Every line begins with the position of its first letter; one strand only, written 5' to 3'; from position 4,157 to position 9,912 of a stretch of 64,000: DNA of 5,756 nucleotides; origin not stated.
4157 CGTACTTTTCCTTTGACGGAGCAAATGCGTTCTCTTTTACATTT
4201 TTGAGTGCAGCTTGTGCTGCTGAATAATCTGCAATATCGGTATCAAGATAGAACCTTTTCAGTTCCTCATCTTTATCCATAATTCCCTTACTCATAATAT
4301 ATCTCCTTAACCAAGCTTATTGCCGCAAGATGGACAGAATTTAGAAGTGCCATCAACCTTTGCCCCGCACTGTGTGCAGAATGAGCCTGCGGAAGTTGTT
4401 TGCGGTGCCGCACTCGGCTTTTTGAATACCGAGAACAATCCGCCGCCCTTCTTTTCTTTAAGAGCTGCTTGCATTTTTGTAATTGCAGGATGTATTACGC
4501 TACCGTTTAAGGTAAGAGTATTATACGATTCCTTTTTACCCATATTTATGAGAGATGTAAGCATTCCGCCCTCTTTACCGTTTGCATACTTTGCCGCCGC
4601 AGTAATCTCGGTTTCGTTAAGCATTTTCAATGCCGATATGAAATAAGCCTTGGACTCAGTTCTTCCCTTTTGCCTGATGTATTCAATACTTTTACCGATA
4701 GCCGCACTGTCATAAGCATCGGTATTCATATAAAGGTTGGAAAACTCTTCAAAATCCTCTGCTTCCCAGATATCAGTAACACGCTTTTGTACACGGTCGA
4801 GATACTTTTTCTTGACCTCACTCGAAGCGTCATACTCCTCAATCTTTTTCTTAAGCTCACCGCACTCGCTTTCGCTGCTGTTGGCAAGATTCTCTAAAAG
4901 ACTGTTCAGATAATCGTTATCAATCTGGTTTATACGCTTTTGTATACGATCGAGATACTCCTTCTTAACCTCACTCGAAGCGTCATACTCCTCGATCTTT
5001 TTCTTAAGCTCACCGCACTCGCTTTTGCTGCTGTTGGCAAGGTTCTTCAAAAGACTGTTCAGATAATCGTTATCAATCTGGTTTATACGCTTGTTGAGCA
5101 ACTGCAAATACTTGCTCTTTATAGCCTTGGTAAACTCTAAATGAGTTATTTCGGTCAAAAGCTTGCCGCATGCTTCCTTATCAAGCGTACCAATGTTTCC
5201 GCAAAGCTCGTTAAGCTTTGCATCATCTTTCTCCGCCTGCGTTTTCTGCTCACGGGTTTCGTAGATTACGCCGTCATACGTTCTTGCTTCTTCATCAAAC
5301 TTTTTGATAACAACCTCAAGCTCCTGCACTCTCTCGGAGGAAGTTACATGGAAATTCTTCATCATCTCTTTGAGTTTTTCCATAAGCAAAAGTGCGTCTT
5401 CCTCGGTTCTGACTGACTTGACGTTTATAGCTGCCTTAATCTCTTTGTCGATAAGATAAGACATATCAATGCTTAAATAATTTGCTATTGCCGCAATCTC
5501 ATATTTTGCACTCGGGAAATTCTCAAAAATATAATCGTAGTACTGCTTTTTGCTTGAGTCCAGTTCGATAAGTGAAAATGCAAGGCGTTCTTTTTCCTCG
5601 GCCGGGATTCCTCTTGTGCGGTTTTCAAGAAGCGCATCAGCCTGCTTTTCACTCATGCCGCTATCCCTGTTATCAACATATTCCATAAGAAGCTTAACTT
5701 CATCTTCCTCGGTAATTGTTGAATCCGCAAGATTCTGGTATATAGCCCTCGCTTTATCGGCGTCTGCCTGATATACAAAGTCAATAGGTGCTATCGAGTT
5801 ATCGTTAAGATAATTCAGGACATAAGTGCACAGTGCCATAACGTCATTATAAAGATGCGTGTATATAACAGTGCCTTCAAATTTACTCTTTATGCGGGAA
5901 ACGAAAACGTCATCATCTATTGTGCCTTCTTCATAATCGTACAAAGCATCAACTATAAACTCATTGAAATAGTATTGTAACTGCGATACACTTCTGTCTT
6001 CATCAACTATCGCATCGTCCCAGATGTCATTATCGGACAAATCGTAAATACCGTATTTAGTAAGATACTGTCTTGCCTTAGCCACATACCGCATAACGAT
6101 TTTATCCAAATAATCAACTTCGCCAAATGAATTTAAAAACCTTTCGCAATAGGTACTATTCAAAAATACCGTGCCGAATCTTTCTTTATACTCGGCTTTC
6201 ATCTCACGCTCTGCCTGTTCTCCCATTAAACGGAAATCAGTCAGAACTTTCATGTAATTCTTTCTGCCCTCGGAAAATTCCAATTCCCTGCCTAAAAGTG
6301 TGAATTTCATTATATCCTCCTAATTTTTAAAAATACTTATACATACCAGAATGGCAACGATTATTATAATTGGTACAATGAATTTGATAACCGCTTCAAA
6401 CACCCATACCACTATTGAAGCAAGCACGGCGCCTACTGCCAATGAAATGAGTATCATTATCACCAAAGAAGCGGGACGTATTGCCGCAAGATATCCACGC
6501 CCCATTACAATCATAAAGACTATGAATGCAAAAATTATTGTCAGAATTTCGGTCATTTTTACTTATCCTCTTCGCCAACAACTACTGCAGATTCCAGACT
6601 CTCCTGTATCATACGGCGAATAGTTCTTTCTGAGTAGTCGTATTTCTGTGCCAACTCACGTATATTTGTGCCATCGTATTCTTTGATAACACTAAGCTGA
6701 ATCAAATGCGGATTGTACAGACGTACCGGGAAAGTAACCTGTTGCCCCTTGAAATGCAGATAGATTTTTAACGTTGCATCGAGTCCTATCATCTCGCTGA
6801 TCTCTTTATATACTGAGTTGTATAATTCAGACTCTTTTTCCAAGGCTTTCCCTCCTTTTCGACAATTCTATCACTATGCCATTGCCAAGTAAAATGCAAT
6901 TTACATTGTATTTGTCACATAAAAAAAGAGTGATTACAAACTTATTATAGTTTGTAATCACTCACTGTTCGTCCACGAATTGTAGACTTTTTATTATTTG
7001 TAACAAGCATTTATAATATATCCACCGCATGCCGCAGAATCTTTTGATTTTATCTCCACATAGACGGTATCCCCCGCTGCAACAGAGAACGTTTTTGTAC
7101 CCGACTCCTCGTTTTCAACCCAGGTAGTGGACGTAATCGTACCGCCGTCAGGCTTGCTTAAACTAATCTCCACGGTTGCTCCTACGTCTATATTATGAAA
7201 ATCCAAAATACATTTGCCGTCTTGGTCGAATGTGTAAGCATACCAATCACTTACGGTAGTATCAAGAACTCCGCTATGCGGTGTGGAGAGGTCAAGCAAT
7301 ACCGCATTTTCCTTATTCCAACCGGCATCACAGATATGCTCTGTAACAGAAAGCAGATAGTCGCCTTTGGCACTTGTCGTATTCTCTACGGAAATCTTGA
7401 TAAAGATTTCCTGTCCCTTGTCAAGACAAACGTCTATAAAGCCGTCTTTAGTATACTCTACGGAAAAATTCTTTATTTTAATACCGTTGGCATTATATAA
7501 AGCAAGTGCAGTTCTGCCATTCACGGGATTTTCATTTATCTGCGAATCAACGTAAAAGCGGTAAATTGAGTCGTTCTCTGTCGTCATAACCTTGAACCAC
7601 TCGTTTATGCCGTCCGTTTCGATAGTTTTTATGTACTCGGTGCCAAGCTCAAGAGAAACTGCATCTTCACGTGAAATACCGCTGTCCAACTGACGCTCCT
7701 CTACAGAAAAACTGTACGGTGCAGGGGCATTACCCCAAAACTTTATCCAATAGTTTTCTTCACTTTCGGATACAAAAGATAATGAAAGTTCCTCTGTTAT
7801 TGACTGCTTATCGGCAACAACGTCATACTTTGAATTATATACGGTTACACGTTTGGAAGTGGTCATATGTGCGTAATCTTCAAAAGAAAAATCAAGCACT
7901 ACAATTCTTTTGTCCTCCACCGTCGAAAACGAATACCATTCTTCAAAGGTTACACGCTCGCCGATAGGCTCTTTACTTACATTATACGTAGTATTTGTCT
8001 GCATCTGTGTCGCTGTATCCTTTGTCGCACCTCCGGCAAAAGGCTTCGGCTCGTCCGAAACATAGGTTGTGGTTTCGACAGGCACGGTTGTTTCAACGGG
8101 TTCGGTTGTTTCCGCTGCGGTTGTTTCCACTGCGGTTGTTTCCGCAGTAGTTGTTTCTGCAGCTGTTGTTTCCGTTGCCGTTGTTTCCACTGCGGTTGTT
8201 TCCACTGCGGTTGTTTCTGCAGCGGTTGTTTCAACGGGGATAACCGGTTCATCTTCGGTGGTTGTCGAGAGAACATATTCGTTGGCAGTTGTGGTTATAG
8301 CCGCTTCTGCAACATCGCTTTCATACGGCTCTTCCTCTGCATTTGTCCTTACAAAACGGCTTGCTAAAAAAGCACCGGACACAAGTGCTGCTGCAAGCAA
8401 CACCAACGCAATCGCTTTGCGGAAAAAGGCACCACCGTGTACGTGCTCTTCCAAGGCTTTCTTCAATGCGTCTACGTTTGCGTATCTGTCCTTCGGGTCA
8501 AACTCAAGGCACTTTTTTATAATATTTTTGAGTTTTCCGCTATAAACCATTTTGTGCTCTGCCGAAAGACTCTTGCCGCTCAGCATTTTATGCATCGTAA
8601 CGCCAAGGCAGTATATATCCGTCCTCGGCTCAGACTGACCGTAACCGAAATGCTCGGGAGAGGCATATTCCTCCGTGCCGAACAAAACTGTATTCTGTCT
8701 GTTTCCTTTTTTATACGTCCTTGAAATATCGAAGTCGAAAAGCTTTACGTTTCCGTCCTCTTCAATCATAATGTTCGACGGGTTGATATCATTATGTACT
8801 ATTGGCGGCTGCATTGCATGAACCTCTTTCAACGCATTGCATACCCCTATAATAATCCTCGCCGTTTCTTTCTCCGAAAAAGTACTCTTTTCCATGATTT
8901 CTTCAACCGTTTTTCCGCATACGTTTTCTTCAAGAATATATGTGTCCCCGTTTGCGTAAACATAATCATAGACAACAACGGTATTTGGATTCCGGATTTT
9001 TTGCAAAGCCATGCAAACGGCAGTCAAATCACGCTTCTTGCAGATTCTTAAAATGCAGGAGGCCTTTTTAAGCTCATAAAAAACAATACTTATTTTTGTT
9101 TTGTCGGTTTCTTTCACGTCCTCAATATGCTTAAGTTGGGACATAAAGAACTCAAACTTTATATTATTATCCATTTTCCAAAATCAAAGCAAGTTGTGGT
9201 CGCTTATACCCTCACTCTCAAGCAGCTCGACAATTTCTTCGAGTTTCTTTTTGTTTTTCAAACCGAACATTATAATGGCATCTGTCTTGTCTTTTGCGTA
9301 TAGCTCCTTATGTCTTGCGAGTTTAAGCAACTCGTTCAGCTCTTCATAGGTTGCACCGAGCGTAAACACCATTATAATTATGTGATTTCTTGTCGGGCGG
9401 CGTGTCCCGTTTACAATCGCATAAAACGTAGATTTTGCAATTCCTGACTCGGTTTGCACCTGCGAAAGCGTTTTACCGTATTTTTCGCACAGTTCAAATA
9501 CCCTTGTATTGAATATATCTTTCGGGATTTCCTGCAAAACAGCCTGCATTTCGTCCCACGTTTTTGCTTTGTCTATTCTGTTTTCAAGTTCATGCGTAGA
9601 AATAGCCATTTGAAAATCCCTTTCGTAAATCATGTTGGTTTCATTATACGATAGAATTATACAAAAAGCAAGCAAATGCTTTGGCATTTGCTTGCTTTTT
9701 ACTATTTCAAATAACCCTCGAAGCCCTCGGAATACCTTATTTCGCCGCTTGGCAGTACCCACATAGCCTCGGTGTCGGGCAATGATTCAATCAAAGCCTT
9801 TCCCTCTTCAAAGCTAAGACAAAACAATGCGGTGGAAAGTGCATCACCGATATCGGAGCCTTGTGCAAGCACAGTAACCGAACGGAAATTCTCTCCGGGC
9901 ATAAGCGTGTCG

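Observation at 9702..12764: Rnf operon extended by NusG-II, Gx transporter, a PplA-like two-domain lipoprotein with a TAGCT motif variant, and ApbE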

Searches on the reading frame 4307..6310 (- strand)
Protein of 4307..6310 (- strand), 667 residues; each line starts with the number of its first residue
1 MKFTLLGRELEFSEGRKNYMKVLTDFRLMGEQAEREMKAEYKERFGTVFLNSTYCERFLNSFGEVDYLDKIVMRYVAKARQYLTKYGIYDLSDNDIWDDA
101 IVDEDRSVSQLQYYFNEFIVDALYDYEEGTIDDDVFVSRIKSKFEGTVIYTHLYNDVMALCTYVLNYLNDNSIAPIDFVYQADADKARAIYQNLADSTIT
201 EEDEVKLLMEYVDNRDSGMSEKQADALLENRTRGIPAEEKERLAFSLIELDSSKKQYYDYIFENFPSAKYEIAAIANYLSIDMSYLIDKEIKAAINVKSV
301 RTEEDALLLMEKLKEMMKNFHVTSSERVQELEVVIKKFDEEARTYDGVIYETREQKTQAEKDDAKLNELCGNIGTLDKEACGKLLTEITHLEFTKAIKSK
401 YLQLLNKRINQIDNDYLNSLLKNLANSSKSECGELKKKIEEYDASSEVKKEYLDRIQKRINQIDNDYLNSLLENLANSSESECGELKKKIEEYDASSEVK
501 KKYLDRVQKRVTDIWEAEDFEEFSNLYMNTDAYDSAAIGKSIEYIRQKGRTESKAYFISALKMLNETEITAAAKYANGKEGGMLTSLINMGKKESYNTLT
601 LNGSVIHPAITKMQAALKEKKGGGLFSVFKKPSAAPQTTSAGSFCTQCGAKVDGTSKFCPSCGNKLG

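Call 83: search_protein_families(library=pfam, proteins=[window:4307-6310:-], max_evalue=0.001)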
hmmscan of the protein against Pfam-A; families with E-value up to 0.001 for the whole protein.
window:4307-6310:- (667 aa): 2 families
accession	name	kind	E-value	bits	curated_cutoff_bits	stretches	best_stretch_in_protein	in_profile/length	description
PF13240.11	Zn_Ribbon_1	-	4.5e-07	29.9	25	1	644-666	1-23/23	zinc-ribbon domain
PF12773.13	DZR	-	0.00035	21.1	27.3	0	644-663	26-45/45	Double zinc ribbon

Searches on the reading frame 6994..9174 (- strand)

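Call 83: search_protein_families(library=pfam, proteins=[window:6994-9174:-], max_evalue=0.001)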
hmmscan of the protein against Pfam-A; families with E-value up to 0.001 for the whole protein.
window:6994-9174:- (726 aa): 4 families
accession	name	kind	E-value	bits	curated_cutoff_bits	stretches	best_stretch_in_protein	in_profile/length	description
PF00069.31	Pkinase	-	2.6e-31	109.4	31.7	1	55-232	50-253/263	Protein kinase domain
PF07714.23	PK_Tyr_Ser-Thr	-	1e-16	61.5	23.1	1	45-201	43-202/258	Protein tyrosine and serine/threonine kinase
PF03109.22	ABC1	-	0.00011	21.8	22.9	1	77-162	142-225/244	ABC1 atypical kinase-like domain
PF07387.17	Seadorna_VP7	-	0.00017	21.2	20.3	1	93-147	132-186/308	Seadornavirus VP7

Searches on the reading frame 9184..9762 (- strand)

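Call 3: search_protein_families(library=pfam, proteins=[window:9184-9762:-], max_evalue=0.1)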
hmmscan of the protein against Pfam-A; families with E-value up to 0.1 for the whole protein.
window:9184-9762:- (192 aa): 3 families
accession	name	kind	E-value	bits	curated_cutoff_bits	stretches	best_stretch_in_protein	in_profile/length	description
PF13560.12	HTH_31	-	0.0012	19.5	27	1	90-145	8-64/64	Helix-turn-helix domain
PF01381.28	HTH_3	-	0.0041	17.6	23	1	90-131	3-44/55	Helix-turn-helix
PF13443.12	HTH_26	-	0.023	15.4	22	1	90-144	4-59/63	Cro/C1-type HTH DNA-binding domain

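Call 4: search_protein_families(library=ncbifam, proteins=[window:9184-9762:-], max_evalue=0.1)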
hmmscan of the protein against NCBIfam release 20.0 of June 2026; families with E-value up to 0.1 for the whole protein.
window:9184-9762:- (192 aa): 1 family
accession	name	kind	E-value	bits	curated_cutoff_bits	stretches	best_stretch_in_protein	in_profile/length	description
NF009184.0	PRK12532.1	equivalog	0.0041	17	276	1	59-129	117-185/195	RNA polymerase sigma factor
